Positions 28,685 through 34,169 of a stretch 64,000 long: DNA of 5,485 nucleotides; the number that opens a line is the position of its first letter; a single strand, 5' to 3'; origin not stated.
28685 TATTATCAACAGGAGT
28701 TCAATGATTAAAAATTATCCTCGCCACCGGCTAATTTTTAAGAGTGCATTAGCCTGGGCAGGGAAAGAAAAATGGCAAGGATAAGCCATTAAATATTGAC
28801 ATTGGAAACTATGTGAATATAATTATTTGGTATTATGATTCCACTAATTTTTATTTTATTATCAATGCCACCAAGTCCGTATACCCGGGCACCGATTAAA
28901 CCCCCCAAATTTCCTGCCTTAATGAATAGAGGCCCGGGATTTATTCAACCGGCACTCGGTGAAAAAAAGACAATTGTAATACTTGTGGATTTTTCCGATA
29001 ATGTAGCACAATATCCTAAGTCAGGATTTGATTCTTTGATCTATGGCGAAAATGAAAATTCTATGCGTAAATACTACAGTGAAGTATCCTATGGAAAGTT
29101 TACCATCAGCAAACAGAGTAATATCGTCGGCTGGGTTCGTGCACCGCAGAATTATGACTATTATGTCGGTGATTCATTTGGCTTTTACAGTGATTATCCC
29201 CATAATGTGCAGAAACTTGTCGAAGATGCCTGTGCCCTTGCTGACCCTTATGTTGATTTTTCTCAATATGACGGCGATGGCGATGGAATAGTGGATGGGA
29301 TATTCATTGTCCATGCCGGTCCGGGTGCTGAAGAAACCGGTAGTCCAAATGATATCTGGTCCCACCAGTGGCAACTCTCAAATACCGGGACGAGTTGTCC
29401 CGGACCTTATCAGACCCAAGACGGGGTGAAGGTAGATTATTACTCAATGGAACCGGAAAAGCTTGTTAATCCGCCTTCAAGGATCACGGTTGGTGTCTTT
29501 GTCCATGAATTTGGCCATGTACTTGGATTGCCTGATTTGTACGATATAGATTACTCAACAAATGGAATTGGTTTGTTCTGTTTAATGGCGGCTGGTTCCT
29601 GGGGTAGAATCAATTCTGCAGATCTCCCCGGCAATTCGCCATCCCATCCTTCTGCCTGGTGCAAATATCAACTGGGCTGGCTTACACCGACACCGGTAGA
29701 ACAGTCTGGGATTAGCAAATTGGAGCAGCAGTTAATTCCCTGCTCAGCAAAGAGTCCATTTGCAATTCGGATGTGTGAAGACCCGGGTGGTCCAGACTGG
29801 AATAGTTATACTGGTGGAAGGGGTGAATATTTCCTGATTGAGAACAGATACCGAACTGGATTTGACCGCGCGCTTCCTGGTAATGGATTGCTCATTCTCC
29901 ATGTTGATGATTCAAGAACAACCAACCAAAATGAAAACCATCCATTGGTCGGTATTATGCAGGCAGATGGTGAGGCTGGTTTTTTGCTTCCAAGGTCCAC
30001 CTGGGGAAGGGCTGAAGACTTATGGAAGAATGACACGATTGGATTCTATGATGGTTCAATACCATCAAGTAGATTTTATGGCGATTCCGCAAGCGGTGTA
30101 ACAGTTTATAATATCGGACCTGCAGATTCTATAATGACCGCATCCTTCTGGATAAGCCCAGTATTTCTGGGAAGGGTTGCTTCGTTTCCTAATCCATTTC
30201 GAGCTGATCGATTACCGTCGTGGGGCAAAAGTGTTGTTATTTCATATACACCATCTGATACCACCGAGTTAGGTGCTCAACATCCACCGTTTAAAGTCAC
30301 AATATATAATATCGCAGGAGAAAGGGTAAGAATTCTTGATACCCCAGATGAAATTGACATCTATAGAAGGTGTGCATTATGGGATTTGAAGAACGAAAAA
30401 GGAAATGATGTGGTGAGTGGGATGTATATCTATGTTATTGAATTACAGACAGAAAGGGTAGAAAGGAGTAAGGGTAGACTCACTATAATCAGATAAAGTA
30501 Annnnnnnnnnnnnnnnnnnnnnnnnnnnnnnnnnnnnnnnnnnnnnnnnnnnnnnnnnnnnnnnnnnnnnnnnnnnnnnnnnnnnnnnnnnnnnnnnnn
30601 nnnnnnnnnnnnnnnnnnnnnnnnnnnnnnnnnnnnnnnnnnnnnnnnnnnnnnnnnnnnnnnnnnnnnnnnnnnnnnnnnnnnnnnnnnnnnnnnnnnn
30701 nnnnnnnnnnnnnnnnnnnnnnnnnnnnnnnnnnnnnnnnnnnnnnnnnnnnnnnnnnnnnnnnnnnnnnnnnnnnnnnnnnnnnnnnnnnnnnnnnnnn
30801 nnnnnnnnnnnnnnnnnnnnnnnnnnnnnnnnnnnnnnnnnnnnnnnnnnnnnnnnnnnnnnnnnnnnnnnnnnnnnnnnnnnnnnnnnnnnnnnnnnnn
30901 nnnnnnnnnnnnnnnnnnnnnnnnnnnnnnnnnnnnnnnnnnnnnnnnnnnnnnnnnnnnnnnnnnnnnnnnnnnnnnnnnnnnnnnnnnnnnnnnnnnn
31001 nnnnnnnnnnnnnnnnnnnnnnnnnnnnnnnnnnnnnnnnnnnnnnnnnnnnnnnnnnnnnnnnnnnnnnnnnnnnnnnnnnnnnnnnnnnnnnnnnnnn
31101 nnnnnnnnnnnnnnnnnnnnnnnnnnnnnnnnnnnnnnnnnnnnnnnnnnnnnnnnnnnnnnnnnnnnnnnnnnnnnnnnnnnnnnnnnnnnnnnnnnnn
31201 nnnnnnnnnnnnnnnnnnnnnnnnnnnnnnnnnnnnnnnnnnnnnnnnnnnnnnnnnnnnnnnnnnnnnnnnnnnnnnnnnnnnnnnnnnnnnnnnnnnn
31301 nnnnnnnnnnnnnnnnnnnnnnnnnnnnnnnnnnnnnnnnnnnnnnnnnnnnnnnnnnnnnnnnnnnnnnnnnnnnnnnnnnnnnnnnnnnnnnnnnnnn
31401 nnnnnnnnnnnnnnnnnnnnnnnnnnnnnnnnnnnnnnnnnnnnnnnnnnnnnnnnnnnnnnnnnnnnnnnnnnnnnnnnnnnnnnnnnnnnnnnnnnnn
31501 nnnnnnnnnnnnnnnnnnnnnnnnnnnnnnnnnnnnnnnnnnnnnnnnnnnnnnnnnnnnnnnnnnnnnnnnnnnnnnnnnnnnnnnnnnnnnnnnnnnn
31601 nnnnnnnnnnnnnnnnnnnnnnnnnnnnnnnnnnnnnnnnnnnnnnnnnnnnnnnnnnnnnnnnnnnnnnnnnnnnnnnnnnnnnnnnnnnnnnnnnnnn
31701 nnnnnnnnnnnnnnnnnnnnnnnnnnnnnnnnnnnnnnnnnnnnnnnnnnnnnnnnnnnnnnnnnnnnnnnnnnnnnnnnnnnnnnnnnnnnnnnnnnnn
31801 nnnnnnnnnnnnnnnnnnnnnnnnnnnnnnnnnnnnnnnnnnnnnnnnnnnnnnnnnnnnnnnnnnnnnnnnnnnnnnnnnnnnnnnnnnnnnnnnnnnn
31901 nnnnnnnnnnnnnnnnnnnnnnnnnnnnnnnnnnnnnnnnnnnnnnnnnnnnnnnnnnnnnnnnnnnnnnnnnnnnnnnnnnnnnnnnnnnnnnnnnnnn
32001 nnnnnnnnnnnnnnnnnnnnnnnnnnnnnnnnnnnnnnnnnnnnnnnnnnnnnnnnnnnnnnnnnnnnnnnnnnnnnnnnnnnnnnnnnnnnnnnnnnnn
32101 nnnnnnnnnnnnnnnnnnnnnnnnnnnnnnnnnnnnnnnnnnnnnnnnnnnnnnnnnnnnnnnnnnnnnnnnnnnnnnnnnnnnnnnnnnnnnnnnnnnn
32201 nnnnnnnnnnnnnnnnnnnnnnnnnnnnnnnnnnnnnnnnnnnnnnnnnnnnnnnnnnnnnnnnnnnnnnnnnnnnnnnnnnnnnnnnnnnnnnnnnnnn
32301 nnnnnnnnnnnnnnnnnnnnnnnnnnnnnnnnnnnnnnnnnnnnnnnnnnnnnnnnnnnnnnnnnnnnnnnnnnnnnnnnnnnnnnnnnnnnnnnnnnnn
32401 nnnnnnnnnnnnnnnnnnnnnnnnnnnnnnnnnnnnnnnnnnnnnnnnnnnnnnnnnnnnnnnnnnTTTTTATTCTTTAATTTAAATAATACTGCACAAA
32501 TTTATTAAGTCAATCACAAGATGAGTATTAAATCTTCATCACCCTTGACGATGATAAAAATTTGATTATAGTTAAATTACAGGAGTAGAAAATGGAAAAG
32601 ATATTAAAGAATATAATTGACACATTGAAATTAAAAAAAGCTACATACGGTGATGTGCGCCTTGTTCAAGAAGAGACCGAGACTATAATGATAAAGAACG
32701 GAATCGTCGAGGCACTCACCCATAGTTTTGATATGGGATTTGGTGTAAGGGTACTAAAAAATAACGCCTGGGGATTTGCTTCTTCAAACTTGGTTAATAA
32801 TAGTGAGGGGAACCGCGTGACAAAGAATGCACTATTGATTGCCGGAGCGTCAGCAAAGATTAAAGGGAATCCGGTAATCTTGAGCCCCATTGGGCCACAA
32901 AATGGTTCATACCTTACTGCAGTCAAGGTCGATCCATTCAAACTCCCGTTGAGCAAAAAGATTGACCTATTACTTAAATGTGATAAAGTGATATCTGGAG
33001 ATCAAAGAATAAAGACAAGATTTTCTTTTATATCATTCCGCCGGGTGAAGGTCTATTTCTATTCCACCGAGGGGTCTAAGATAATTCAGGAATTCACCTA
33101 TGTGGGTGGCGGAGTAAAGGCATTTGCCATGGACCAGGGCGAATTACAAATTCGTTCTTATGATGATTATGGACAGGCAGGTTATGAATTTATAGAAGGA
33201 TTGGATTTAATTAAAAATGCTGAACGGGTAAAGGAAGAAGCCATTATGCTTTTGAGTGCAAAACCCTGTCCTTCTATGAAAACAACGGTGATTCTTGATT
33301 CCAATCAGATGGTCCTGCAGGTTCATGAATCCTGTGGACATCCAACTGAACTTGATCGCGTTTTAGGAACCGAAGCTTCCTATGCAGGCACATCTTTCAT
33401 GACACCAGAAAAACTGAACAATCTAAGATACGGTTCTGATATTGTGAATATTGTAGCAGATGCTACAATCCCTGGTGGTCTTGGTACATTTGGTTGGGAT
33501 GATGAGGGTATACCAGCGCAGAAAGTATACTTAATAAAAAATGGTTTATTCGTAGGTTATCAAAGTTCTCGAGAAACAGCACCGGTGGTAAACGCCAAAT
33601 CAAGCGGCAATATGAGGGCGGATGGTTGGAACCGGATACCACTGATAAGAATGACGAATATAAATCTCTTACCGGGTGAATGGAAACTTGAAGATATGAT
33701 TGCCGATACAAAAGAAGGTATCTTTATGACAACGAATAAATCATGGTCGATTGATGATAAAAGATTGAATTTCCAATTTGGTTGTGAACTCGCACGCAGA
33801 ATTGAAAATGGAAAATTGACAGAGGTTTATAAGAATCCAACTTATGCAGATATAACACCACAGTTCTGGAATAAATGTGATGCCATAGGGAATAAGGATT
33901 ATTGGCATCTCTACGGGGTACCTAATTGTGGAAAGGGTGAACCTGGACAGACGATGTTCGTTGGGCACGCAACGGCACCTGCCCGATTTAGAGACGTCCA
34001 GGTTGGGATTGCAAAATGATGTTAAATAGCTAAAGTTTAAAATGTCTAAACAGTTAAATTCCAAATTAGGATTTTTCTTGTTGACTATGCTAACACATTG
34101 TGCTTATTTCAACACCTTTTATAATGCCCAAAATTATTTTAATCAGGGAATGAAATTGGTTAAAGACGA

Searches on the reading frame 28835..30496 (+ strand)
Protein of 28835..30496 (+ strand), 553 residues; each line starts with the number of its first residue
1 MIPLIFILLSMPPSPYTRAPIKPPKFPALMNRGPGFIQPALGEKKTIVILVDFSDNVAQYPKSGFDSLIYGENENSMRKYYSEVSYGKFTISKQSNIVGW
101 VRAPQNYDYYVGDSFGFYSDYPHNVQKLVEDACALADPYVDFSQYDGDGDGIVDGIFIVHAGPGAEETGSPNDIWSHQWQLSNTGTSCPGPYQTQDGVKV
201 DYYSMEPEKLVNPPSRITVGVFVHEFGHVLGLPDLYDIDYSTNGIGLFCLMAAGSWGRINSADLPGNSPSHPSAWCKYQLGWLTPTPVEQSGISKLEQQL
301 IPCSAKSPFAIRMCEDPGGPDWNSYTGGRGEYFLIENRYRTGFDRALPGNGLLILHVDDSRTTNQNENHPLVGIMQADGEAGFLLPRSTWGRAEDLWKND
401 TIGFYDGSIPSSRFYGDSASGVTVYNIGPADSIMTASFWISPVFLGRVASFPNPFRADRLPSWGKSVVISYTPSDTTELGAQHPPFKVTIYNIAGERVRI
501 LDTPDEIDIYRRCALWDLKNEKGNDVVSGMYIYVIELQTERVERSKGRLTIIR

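Call 74: search_protein_families(library=pfam, proteins=[window:28835-30496:+], max_evalue=0.001)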
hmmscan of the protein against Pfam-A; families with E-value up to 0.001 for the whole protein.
window:28835-30496:+ (553 aa): 1 family
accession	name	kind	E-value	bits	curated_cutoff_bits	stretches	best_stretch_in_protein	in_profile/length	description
PF05547.17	Peptidase_M6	-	2.4e-30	106.2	22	1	67-282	60-293/294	Immune inhibitor A peptidase M6, catalytic domain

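Call 78: search_protein_families(library=ncbifam, proteins=[window:28835-30496:+], max_evalue=0.01)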
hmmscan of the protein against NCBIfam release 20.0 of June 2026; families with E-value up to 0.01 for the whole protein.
window:28835-30496:+ (553 aa): 2 families
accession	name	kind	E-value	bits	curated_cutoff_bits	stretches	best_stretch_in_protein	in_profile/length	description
TIGR03296.1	M6dom_TIGR03296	domain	2.3e-64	218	110.8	1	48-356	1-286/286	M6 family metalloprotease domain-containing protein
NF052323.1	T9SSA_dep_M6i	equivalog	2.5e-10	39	600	1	220-342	254-358/1043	T9SS-dependent M6-like inactivated metalloprotease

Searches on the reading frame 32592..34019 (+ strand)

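Call 74: search_protein_families(library=pfam, proteins=[window:32592-34019:+], max_evalue=0.001)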
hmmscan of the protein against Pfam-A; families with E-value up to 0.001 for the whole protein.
window:32592-34019:+ (475 aa): 3 families
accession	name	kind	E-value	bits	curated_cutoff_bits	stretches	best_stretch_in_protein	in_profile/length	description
PF19289.4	PmbA_TldD_3rd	-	7.4e-40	136.9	22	1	229-456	2-203/220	PmbA/TldA metallopeptidase C-terminal domain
PF01523.21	PmbA_TldD_1st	-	4e-13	49.7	20.9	1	21-80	2-61/65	PmbA/TldA metallopeptidase domain 1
PF19290.4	PmbA_TldD_2nd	-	1.2e-09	39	20.9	1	115-221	3-109/109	PmbA/TldA metallopeptidase central domain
